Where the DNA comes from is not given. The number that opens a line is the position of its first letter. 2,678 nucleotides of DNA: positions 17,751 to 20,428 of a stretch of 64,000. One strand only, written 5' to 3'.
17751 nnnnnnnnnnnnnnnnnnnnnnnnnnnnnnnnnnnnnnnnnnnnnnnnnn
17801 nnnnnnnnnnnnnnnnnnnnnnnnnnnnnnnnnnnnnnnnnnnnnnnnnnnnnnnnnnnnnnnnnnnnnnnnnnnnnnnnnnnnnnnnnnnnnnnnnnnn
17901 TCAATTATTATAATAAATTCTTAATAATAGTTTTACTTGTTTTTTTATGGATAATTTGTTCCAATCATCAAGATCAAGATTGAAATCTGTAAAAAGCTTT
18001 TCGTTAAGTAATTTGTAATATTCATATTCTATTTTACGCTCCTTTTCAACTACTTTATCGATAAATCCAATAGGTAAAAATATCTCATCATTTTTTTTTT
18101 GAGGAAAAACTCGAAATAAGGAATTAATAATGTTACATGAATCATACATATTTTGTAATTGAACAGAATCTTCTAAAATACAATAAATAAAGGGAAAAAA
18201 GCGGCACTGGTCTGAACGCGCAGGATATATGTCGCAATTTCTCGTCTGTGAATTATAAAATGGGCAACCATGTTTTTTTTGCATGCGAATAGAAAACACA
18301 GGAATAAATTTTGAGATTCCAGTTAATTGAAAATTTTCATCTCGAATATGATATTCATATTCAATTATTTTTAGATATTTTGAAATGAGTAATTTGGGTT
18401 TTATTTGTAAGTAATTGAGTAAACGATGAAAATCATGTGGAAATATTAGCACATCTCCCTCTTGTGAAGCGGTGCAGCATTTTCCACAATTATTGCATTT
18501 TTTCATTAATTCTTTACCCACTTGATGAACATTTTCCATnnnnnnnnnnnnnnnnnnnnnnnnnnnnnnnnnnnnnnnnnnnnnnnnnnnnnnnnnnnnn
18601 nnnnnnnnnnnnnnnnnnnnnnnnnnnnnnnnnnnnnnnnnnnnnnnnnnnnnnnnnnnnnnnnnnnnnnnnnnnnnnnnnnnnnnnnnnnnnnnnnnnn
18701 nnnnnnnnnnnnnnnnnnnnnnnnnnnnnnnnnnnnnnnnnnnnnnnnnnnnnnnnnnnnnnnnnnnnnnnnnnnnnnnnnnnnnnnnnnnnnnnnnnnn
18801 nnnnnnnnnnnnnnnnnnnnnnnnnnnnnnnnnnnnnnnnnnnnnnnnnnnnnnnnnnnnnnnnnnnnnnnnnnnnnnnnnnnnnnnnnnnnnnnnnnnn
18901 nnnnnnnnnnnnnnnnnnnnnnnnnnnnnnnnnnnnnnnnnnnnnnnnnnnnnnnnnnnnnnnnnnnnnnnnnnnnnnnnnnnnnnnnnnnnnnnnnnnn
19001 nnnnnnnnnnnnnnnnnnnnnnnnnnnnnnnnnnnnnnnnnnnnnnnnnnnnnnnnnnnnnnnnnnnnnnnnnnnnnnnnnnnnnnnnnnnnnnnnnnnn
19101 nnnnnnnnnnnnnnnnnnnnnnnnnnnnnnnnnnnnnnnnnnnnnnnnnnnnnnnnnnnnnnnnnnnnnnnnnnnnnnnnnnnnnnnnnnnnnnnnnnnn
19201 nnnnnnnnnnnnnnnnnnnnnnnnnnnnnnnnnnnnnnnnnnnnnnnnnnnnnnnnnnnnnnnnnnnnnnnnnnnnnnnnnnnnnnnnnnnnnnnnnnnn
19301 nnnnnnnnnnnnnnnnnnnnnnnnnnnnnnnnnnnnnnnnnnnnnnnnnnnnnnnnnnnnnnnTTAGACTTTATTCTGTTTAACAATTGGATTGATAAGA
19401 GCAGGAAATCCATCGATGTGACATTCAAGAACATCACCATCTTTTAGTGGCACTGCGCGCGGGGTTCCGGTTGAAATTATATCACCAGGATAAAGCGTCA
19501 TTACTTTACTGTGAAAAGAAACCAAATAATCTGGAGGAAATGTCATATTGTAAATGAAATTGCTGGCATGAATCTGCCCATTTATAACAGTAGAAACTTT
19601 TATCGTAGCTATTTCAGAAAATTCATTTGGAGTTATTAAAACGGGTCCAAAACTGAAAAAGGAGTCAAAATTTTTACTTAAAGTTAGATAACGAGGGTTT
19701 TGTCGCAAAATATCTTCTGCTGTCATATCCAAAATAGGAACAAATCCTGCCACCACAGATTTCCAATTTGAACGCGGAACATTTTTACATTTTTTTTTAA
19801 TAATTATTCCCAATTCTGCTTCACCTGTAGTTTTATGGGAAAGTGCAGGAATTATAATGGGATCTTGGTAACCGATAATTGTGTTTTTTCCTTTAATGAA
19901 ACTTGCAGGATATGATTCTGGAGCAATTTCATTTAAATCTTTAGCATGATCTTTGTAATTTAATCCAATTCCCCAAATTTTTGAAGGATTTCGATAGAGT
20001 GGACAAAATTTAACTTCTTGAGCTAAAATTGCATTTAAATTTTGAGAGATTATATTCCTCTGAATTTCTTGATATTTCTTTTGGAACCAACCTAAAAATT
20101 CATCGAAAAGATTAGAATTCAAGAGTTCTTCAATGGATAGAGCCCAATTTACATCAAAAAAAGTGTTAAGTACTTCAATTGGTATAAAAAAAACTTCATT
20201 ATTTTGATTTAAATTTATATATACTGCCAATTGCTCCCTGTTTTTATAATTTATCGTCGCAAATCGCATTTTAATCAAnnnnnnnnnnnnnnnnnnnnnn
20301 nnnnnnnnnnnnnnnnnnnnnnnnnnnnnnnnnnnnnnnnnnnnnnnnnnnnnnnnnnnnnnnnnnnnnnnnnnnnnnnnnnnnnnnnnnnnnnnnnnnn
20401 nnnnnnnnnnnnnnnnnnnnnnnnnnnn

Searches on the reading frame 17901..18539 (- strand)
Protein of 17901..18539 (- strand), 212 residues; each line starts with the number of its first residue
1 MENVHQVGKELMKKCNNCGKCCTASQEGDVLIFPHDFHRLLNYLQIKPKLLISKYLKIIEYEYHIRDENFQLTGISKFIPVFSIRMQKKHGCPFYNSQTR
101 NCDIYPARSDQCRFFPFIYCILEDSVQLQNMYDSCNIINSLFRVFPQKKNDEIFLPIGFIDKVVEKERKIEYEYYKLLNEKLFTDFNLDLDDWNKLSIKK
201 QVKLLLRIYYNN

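Call 71: search_protein_families(library=pfam, proteins=[window:17901-18539:-], max_evalue=0.001)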
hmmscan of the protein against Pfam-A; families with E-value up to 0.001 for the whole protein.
window:17901-18539:- (212 aa): 1 family
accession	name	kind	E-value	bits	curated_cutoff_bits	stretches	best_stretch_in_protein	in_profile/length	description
PF03692.20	CxxCxxCC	-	2e-11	44.9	23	1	14-135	1-84/85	Putative zinc- or iron-chelating domain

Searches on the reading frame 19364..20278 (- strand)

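Call 72: search_protein_families(library=pfam, proteins=[window:19364-20278:-], max_evalue=0.001)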
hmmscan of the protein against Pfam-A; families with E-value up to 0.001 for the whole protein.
window:19364-20278:- (304 aa): 1 family
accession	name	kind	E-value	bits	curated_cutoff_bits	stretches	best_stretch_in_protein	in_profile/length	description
PF01557.24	FAA_hydrolase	-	2.6e-47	161.7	23.9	1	100-299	1-214/214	Fumarylacetoacetate (FAA) hydrolase C-terminal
